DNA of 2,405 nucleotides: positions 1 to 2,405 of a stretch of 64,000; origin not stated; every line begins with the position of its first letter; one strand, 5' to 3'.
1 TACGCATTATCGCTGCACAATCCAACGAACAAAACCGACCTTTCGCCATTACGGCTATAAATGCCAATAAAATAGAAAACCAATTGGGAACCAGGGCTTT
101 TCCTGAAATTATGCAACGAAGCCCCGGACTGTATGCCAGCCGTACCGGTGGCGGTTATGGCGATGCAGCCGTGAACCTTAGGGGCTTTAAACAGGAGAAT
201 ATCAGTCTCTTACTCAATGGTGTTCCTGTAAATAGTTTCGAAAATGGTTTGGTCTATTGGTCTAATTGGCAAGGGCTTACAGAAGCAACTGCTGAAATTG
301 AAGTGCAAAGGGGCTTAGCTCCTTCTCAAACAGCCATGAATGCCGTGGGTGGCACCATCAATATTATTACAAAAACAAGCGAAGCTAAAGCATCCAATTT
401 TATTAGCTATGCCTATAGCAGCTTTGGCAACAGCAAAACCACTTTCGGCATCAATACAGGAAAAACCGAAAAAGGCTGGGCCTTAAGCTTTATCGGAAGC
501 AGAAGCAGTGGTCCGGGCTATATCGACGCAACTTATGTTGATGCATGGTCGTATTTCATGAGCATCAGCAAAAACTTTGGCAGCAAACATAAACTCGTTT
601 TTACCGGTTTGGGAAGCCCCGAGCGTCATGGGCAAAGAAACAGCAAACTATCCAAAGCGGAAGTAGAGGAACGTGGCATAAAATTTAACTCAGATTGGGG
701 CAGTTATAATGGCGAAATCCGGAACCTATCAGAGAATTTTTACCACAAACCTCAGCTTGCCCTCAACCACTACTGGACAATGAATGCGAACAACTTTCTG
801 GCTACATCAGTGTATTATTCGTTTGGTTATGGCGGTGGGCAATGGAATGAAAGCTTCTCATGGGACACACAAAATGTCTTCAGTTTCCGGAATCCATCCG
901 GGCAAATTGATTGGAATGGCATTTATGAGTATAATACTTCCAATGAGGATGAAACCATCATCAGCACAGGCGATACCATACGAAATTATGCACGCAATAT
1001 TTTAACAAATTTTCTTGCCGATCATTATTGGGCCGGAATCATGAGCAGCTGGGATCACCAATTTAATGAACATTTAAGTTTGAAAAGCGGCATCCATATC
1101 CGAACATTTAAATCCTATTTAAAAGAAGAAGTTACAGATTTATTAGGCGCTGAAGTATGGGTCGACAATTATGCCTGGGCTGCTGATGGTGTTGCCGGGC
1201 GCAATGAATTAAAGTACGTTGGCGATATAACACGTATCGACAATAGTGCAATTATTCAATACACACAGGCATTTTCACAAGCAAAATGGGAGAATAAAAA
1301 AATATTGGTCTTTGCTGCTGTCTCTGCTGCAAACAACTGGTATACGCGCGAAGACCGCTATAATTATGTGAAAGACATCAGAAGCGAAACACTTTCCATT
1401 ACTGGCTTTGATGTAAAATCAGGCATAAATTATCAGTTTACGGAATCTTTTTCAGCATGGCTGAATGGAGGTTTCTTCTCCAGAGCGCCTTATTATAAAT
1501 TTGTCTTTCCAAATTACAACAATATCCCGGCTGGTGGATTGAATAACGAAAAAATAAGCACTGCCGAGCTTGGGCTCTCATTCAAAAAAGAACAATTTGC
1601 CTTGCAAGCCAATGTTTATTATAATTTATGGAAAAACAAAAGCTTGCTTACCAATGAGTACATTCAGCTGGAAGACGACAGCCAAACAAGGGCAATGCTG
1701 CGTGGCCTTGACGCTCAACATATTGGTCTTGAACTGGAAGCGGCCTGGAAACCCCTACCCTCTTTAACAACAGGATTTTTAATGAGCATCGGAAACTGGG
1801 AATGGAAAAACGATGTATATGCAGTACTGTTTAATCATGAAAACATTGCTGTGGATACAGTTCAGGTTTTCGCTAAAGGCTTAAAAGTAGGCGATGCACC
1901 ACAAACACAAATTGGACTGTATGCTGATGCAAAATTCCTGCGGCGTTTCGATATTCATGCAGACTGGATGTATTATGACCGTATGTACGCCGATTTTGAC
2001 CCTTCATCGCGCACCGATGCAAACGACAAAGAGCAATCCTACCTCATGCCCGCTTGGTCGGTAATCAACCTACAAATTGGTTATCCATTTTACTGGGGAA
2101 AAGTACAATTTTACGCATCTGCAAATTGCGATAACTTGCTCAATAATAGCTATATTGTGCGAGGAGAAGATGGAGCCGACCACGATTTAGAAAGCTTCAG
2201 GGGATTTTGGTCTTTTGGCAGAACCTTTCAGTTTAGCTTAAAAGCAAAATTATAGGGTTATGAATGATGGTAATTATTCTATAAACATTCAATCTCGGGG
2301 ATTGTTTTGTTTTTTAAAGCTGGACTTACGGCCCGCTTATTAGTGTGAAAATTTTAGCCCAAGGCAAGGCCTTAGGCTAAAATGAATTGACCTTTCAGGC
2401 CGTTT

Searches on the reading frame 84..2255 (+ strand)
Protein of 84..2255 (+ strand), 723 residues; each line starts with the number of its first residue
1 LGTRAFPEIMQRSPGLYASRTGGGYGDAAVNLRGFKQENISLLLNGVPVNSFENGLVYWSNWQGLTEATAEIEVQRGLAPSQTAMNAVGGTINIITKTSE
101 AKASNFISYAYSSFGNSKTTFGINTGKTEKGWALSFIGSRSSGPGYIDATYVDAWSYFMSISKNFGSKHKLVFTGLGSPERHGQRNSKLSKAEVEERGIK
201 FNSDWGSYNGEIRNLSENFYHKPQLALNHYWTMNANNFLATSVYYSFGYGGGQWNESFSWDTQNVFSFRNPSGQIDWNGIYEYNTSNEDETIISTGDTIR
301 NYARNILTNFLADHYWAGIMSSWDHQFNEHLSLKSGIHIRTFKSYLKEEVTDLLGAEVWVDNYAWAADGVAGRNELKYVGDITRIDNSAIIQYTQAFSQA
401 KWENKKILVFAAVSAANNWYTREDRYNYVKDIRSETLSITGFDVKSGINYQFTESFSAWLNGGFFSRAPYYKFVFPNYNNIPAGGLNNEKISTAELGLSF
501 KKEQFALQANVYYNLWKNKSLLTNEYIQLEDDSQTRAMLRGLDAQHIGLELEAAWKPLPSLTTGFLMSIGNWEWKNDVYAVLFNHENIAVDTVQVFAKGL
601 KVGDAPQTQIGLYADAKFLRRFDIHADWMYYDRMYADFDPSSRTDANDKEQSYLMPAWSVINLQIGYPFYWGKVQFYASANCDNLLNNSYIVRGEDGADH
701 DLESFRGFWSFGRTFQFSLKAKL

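Call 9: search_protein_families(library=pfam, proteins=[window:84-2255:+], max_evalue=0.001)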
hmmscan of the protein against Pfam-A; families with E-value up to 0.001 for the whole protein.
window:84-2255:+ (723 aa): 1 family
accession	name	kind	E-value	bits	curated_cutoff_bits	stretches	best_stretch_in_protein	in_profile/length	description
PF07715.20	Plug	-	2.9e-10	41.1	23.9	1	4-91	23-107/107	TonB-dependent Receptor Plug Domain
